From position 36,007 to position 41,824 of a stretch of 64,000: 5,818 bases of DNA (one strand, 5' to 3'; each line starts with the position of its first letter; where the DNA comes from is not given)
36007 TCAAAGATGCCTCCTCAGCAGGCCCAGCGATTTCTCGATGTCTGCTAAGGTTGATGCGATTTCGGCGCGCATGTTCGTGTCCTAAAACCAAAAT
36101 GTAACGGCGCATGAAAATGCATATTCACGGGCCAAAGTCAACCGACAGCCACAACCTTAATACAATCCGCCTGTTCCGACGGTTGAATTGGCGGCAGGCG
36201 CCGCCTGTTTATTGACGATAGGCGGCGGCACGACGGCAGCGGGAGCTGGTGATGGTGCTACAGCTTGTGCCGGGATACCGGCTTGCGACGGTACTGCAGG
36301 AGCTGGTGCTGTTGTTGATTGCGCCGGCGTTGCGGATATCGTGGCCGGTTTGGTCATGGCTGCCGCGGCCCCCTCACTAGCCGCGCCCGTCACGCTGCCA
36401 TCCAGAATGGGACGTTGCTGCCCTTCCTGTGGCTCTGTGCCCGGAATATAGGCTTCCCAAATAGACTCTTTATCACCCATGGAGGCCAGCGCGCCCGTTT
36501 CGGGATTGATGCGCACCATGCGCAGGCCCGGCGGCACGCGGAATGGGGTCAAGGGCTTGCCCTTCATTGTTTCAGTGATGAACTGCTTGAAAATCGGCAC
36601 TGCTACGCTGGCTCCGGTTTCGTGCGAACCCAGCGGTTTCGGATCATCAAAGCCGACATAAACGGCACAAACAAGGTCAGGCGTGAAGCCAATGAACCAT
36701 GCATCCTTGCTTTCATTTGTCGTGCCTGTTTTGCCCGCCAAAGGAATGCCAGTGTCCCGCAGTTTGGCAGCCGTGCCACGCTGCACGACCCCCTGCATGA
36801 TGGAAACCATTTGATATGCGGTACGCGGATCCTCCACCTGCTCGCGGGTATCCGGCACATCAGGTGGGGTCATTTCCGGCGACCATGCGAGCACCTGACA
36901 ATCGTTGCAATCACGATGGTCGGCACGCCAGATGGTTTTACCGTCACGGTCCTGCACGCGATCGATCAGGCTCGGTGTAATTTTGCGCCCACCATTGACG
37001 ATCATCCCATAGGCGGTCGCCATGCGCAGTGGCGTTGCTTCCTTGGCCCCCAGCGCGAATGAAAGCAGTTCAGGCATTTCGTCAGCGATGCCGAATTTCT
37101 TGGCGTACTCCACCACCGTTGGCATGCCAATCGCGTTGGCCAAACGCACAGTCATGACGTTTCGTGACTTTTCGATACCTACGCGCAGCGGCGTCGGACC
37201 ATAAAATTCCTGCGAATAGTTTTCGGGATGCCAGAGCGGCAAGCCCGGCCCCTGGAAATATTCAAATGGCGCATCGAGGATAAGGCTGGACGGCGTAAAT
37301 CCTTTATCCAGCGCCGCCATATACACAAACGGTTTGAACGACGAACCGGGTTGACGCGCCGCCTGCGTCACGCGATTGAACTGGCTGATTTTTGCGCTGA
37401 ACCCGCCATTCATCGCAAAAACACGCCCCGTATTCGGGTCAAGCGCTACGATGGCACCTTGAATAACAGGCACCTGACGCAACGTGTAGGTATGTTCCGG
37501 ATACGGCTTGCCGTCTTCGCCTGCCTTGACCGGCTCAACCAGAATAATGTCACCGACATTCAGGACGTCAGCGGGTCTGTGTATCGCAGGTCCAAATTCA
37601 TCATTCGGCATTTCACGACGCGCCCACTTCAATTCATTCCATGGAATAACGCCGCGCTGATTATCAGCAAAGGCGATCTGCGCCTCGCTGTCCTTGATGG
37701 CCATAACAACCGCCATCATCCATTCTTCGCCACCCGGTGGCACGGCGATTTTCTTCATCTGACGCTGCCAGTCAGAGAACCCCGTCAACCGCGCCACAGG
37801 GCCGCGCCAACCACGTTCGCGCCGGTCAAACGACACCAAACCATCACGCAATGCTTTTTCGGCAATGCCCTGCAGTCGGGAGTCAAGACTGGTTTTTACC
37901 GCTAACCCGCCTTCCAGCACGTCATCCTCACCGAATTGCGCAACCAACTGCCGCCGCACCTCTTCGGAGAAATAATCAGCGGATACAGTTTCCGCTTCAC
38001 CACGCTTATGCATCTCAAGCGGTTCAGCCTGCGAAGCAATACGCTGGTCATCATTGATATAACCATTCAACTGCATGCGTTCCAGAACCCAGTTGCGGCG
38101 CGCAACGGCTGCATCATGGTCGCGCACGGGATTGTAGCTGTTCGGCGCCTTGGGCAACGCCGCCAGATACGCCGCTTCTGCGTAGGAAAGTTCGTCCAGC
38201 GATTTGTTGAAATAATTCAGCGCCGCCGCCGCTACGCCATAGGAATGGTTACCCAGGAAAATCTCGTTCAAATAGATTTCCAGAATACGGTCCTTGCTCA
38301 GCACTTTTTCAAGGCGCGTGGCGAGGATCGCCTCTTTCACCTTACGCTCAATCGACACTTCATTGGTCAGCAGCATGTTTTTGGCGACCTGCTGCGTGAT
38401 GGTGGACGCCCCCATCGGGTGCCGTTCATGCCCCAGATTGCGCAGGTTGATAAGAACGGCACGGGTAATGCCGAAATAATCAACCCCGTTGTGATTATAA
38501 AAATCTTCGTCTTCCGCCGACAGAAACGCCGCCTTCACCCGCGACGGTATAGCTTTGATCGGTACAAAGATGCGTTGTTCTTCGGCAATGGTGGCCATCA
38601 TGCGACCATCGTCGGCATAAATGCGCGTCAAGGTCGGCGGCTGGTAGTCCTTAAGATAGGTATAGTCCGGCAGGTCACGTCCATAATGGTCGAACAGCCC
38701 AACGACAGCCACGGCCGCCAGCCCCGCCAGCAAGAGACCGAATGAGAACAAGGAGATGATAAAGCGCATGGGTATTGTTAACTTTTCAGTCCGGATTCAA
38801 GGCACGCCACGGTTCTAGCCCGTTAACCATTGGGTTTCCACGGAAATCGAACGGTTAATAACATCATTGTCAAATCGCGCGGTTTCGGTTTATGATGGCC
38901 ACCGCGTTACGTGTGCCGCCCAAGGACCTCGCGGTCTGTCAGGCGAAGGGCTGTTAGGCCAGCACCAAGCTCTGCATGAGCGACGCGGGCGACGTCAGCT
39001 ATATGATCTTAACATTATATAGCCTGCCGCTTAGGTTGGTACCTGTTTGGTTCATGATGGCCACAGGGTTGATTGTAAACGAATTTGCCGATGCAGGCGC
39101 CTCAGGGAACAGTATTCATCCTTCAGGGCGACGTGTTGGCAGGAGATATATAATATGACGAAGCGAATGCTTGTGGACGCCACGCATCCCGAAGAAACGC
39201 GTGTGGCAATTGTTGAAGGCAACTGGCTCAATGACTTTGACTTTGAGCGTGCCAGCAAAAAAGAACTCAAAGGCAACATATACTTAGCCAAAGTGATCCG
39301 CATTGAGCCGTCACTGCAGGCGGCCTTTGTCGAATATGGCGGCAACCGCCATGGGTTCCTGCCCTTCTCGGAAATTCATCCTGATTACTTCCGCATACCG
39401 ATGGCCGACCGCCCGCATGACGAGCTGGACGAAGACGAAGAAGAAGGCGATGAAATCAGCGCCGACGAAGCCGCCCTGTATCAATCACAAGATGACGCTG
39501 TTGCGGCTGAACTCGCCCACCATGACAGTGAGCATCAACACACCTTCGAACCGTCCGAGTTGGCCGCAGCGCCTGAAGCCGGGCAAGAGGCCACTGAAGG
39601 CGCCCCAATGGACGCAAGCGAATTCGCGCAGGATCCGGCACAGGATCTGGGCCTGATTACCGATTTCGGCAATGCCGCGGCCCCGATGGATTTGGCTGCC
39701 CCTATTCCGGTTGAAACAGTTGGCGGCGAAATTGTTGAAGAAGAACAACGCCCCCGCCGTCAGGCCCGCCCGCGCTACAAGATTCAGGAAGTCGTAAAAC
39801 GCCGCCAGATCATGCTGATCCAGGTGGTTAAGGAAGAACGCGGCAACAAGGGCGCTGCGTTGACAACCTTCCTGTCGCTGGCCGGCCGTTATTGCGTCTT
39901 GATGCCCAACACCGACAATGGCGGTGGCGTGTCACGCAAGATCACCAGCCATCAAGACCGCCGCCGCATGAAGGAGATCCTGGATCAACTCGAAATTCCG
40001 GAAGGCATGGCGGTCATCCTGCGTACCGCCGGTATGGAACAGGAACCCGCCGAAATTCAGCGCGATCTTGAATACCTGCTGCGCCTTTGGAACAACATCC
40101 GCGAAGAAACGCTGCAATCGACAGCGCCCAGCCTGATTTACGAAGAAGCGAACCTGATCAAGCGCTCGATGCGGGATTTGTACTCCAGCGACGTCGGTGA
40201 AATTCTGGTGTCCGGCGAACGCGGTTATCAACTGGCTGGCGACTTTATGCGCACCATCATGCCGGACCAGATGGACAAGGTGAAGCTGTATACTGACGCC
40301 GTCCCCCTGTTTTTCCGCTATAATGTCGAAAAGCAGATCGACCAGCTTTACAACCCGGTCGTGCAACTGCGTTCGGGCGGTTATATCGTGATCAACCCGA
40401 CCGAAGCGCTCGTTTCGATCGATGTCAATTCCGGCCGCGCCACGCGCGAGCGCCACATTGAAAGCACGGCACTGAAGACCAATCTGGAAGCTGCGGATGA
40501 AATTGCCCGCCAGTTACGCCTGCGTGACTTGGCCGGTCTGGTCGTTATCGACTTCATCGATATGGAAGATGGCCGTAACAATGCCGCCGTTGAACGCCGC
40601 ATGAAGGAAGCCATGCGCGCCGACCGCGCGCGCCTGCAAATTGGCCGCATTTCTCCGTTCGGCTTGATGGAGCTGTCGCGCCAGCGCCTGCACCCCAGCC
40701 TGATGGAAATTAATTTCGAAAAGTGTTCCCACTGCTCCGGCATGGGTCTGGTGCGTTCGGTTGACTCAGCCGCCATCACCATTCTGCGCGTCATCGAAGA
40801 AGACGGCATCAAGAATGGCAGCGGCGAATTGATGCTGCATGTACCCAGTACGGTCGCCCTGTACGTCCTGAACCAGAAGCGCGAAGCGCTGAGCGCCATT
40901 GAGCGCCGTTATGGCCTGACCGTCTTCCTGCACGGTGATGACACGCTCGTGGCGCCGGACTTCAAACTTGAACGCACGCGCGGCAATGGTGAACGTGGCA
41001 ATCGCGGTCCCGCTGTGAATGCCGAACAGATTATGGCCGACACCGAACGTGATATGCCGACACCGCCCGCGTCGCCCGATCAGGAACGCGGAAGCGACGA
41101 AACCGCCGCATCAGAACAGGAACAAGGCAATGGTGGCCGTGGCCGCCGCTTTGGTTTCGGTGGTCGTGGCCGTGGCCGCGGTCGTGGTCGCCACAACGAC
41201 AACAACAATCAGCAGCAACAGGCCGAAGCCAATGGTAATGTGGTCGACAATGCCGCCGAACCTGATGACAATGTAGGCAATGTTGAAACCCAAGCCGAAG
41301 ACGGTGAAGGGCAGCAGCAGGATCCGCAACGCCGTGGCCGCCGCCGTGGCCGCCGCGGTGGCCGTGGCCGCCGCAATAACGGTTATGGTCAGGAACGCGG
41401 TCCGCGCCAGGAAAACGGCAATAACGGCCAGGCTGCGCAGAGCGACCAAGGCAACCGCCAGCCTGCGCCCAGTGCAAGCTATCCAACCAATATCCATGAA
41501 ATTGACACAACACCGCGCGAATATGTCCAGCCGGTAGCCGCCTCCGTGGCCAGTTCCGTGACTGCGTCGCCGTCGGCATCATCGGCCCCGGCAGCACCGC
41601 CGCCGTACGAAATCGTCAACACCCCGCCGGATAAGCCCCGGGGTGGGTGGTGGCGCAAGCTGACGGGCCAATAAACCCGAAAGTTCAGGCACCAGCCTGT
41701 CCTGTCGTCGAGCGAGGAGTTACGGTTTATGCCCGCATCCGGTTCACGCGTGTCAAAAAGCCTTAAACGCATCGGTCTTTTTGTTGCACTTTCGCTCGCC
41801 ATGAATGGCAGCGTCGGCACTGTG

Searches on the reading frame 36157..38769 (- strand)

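Call 15: search_protein_families(library=pfam, proteins=[window:36157-38769:-], max_evalue=0.001)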
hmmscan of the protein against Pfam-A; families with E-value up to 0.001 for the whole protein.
window:36157-38769:- (870 aa): 3 families
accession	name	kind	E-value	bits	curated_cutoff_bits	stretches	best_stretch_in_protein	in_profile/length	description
PF00912.28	Transgly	-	1.3e-62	210.8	27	1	55-233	2-178/178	Transglycosylase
PF00905.27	Transpeptidase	-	5.2e-40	137.9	22.1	1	438-731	1-298/299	Penicillin binding protein transpeptidase domain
PF17092.11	PCB_OB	-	4.8e-23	82.5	27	1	321-435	1-110/111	Penicillin-binding protein OB-like domain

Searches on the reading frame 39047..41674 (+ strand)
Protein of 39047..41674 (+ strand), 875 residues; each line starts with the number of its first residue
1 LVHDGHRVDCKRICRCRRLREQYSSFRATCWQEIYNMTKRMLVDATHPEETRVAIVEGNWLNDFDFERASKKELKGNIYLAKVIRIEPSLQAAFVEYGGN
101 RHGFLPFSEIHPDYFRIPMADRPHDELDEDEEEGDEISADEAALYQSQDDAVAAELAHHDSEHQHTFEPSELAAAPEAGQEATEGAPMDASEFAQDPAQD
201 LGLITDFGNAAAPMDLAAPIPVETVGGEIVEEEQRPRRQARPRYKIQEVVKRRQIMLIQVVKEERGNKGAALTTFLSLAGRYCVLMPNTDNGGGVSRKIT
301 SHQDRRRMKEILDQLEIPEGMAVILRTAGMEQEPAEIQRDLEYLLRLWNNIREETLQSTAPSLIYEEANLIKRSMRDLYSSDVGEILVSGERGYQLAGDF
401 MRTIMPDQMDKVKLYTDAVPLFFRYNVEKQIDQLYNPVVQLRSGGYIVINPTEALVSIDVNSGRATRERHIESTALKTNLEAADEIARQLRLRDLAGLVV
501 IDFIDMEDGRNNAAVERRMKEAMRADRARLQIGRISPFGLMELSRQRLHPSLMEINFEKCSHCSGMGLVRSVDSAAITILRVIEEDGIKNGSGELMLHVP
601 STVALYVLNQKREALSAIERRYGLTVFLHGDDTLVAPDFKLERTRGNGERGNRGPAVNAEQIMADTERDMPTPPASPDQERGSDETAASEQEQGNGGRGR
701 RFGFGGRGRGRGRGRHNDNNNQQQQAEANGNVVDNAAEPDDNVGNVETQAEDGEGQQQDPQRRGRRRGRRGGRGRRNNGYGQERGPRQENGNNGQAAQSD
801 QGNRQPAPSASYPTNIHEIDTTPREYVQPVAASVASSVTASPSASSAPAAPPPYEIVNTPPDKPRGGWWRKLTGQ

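Call 15: search_protein_families(library=pfam, proteins=[window:39047-41674:+], max_evalue=0.001)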
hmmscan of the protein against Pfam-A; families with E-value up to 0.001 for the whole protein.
window:39047-41674:+ (875 aa): 3 families
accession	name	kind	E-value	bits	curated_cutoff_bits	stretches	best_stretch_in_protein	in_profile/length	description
PF10150.14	RNase_E_G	-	8.6e-101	337.3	25.5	1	277-547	1-269/270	Ribonuclease E/G family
PF20833.2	RNase_E_G_Thio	-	1e-27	96.5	26.8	1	559-643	1-85/86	RNase E/G, Thioredoxin-like domain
PF00575.29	S1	-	0.00012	22.8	22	1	75-124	4-46/74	S1 RNA binding domain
